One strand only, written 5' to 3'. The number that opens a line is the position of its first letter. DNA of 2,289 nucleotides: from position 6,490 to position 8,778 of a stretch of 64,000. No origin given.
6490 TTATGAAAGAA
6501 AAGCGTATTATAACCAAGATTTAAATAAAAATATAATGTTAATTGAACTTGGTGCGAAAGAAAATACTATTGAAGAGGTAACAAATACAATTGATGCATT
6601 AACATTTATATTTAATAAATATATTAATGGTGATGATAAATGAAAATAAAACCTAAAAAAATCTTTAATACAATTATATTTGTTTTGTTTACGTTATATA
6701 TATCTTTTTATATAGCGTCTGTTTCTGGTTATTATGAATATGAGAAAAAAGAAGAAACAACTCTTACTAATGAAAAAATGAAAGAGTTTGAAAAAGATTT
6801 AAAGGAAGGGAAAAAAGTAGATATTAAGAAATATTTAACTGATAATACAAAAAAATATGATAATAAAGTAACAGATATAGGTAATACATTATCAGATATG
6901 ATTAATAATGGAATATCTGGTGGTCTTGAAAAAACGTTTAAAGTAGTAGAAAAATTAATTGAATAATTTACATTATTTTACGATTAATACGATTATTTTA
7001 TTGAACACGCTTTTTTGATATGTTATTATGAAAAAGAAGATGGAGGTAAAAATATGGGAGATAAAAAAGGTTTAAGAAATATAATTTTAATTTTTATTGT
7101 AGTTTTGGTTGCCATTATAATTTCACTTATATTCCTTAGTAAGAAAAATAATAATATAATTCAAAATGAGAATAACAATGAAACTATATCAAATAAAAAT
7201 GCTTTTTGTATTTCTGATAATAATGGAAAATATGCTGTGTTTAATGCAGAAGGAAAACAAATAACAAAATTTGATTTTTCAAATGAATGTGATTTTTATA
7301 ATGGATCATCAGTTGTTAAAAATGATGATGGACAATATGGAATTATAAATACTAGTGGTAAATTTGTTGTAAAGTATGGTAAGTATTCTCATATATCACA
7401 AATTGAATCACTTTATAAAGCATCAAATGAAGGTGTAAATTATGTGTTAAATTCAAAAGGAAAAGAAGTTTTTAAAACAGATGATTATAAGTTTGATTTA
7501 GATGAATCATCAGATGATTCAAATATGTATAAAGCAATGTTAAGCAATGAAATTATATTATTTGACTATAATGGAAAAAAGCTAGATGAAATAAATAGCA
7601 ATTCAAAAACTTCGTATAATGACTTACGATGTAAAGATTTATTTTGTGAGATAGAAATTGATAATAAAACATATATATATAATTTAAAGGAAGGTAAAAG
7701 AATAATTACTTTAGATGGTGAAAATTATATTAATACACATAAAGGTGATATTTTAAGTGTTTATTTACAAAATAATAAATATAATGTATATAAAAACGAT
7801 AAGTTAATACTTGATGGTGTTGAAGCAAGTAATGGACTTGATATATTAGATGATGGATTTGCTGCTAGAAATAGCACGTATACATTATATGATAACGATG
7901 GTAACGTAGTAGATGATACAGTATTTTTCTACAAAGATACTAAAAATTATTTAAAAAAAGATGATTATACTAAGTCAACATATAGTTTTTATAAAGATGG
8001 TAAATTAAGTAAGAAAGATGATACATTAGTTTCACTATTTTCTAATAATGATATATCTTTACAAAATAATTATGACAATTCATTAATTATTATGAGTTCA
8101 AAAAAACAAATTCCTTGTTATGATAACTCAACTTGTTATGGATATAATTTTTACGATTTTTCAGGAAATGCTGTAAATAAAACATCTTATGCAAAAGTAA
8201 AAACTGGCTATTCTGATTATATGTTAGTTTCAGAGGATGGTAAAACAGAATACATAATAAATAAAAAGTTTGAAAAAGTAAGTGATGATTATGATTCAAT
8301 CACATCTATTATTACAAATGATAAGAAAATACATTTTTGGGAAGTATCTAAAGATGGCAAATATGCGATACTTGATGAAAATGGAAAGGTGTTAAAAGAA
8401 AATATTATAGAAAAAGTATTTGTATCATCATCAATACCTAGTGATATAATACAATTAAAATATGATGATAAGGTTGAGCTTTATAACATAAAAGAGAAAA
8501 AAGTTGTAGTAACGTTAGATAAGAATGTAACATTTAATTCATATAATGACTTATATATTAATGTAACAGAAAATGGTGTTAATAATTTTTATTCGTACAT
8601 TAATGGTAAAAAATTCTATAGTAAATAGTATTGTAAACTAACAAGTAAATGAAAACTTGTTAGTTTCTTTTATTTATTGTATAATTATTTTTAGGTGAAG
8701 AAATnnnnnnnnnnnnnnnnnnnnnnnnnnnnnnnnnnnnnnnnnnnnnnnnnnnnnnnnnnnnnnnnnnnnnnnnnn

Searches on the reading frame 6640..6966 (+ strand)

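Call 83: search_protein_families(library=pfam, proteins=[window:6640-6966:+], max_evalue=0.1)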
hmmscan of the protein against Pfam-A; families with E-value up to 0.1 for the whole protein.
window:6640-6966:+ (108 aa): 4 families
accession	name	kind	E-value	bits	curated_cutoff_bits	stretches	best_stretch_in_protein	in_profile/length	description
PF02807.20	ATP-gua_PtransN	-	0.0012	19.7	25.7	1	62-92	7-38/67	ATP:guanido phosphotransferase, N-terminal domain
PF03879.20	Cgr1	-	0.0063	17.4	32.5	1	31-70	30-69/108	Cgr1 family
PF12725.13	DUF3810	-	0.007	16.2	28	1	4-90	56-135/311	Protein of unknown function (DUF3810)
PF13800.11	Sigma_reg_N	-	0.027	15.2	26.3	1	2-43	6-49/91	Sigma factor regulator N-terminal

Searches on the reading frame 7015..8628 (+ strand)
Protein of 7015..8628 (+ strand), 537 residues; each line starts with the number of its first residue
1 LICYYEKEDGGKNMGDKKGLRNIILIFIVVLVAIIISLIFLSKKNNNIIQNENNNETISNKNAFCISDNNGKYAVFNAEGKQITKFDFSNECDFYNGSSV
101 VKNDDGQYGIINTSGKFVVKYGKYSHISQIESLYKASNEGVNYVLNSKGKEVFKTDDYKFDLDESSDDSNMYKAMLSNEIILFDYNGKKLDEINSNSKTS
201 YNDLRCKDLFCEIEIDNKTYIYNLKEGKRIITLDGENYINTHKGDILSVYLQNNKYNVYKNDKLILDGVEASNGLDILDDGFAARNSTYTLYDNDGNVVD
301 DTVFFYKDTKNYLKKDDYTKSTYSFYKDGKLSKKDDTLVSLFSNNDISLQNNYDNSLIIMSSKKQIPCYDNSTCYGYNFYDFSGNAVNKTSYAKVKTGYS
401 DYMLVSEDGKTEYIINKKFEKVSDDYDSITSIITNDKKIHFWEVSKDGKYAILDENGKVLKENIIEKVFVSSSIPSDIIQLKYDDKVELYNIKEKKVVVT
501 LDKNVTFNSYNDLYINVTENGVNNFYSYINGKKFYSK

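Call 83: search_protein_families(library=pfam, proteins=[window:7015-8628:+], max_evalue=0.1)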
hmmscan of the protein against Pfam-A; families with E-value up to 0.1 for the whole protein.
window:7015-8628:+ (537 aa): 1 family
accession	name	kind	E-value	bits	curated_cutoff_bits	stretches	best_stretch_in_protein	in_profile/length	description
PF24933.1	DUF7751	-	0.01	16.7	27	1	247-278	29-60/61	Domain of unknown function (DUF7751)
